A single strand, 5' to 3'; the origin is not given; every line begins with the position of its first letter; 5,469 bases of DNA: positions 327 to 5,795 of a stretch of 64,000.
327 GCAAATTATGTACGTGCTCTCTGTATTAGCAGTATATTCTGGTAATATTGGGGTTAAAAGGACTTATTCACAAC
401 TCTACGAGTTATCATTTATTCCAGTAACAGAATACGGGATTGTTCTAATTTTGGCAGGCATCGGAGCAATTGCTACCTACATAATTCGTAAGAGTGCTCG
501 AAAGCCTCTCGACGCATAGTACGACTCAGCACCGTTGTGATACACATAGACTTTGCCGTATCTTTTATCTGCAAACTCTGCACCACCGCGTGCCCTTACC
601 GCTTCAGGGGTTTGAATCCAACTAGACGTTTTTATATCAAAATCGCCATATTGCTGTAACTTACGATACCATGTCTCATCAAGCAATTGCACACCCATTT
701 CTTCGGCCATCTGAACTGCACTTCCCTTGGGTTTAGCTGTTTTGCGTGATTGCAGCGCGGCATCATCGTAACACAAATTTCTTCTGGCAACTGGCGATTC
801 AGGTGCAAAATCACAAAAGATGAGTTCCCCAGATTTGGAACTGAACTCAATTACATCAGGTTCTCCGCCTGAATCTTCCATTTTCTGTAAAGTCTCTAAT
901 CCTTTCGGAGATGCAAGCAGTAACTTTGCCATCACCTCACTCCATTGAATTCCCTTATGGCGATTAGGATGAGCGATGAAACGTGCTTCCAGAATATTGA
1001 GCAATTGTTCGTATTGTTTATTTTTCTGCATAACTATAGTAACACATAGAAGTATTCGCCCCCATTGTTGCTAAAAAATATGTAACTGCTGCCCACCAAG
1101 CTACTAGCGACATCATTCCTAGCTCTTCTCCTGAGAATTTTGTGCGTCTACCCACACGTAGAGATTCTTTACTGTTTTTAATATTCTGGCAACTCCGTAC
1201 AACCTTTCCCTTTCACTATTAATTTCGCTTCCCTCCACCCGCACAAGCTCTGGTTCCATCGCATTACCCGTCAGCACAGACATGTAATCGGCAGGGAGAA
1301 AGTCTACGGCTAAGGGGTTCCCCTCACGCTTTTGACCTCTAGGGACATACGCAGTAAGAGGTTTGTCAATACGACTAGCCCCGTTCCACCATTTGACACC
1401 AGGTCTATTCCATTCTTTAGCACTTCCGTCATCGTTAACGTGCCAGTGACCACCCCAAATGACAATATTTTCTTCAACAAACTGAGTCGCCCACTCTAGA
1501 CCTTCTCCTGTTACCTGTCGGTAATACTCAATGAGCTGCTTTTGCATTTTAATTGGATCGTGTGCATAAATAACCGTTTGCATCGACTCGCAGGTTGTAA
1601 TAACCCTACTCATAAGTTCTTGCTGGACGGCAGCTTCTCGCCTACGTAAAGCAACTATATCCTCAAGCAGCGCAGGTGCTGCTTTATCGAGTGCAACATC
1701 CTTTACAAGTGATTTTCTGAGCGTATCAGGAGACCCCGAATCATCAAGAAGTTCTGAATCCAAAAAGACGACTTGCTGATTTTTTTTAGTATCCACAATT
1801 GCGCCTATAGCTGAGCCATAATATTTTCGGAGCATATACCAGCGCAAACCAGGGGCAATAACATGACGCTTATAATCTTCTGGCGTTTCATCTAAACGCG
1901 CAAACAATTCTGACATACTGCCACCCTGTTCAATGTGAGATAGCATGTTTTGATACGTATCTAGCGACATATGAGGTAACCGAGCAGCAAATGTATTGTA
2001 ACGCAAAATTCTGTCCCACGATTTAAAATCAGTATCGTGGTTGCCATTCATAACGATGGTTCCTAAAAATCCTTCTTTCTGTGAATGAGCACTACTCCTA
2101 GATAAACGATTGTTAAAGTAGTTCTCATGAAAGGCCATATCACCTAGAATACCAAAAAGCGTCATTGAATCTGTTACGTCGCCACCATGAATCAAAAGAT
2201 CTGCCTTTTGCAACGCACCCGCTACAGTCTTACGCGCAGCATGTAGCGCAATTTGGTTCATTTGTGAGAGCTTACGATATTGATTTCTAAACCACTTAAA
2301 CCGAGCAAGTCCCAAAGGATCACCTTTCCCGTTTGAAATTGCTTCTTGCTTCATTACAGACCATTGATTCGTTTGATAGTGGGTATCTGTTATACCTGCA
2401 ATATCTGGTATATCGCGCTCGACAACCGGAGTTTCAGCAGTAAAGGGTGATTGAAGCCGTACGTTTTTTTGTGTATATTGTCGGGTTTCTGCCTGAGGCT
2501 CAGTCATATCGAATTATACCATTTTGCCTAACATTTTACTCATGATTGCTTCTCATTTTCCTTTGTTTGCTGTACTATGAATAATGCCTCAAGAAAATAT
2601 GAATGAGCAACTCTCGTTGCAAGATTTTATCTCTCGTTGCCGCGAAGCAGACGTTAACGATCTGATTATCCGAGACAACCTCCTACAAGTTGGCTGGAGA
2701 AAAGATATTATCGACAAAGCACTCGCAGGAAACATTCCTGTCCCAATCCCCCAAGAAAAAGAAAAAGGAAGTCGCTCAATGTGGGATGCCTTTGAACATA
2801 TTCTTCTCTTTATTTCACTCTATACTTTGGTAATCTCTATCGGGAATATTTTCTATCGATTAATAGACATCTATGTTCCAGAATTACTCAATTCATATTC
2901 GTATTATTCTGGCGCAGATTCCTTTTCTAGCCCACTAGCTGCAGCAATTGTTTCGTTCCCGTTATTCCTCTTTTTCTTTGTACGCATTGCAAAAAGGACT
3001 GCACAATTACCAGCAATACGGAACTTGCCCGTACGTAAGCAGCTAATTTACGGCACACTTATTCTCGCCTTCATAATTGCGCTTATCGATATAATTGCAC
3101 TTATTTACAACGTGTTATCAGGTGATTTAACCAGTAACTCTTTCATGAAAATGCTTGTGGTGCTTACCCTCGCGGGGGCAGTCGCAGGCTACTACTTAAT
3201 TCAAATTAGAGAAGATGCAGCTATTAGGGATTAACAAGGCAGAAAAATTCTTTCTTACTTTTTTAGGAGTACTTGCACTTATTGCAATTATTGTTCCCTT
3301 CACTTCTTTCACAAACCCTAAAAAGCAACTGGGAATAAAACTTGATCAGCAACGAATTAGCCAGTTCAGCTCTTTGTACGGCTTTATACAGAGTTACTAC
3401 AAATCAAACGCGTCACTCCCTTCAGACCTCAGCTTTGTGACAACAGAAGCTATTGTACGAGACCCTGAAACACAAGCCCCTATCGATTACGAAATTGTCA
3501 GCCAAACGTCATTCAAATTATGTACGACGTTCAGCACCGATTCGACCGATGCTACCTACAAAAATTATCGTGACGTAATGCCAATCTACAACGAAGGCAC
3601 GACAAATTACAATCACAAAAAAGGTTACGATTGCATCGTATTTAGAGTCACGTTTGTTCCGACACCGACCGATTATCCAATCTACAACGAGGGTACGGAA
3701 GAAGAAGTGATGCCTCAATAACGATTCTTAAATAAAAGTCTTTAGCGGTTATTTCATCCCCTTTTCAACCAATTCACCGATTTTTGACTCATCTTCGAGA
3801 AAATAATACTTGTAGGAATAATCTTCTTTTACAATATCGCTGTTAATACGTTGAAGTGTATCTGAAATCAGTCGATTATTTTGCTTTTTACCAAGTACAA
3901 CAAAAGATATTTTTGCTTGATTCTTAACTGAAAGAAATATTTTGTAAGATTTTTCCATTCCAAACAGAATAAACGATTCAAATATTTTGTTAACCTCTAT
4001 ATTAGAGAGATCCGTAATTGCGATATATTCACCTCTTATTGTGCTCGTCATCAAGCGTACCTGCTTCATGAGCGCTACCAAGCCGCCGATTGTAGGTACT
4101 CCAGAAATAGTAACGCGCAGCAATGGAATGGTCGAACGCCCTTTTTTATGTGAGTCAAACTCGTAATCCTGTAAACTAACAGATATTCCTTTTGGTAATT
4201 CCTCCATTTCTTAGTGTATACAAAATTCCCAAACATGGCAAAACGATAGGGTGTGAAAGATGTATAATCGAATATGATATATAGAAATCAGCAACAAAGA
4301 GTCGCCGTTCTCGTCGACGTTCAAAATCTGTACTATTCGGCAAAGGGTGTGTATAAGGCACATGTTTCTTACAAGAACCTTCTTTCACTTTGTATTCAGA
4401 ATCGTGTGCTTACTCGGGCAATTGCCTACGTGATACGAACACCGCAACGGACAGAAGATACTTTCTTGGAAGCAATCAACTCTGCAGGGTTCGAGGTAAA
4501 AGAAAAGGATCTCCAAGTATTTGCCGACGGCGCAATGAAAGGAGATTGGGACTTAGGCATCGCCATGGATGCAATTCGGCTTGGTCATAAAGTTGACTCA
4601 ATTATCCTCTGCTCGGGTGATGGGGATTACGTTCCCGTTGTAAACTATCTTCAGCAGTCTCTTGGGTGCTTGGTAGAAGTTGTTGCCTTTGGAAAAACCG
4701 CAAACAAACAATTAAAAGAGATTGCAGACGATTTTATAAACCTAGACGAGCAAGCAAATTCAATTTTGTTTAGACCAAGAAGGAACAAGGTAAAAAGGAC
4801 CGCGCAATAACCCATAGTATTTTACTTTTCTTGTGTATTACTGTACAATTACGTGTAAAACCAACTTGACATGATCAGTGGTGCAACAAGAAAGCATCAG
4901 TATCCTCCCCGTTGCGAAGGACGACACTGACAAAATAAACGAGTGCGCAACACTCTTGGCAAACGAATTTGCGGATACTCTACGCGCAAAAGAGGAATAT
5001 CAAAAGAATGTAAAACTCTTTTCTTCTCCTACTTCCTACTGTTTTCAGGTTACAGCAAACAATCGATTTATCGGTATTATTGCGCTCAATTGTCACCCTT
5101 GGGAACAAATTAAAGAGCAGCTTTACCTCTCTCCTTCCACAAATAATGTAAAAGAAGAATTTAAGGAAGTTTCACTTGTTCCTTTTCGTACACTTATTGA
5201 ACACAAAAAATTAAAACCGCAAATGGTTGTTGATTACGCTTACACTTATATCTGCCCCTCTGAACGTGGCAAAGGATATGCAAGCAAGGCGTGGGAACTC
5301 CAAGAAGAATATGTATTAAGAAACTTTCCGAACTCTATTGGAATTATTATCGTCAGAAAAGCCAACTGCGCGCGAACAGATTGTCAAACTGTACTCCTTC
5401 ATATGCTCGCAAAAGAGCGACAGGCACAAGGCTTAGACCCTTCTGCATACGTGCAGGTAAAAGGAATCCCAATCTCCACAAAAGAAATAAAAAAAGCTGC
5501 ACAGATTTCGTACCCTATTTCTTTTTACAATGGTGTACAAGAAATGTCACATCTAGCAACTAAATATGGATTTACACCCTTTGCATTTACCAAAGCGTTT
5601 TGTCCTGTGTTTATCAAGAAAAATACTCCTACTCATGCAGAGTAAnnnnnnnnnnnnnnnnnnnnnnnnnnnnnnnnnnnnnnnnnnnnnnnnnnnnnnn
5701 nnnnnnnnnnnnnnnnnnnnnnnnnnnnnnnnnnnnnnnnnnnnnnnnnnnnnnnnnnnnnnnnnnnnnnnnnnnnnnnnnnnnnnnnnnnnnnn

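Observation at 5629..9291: A third paralog with the same C-terminal module carries an NHL beta-propeller head and lies ~33 kb from the tandem pair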

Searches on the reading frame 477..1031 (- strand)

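Call 75: search_protein_families(library=pfam, proteins=[window:477-1031:-], max_evalue=0.01)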
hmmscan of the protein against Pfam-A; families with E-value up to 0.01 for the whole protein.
window:477-1031:- (184 aa): 1 family
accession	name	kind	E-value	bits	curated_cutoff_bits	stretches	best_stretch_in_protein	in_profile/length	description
PF14066.11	DUF4256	-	6.6e-76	254.2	27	1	10-183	1-173/173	Protein of unknown function (DUF4256)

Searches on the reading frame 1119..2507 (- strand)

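Call 75: search_protein_families(library=pfam, proteins=[window:1119-2507:-], max_evalue=0.01)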
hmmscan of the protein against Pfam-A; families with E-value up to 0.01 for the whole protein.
window:1119-2507:- (462 aa): 1 family
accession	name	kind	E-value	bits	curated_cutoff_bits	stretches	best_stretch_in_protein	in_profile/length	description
PF00149.33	Metallophos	-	0.0006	20.7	21.5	1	36-189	3-97/191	Calcineurin-like phosphoesterase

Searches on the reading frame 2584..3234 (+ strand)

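Call 75: search_protein_families(library=pfam, proteins=[window:2584-3234:+], max_evalue=0.01)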
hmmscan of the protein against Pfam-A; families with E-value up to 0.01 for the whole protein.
window:2584-3234:+ (216 aa): 1 family
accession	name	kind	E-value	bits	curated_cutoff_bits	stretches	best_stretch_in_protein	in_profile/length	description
PF18920.5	DUF5671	-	8.3e-22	77.9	28.4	1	69-203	2-131/132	Domain of unknown function (DUF5671)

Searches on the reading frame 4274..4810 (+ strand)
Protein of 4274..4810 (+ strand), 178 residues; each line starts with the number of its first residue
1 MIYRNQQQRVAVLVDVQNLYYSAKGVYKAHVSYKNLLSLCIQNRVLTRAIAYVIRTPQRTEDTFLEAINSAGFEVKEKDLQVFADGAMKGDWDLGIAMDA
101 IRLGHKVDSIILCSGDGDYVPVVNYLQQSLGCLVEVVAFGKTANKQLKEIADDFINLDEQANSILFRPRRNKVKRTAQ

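Call 15: search_protein_families(library=pfam, proteins=[window:4274-4810:+], max_evalue=0.001)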
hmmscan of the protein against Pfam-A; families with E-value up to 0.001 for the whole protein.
window:4274-4810:+ (178 aa): 1 family
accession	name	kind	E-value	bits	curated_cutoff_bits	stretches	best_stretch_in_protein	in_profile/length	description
PF01936.24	NYN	-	5.6e-31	108.4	24.2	1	9-158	1-145/145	NYN domain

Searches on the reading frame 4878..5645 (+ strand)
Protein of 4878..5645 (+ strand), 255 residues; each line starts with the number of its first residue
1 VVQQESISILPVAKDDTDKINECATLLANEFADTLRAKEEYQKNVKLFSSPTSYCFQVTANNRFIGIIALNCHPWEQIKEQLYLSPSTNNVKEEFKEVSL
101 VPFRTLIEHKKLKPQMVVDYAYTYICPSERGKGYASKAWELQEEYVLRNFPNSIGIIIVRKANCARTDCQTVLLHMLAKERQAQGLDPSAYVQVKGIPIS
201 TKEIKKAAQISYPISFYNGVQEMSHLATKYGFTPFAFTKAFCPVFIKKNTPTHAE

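Call 15: search_protein_families(library=pfam, proteins=[window:4878-5645:+], max_evalue=0.001)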
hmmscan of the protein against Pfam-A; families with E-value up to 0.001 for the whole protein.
window:4878-5645:+ (255 aa): 0 families
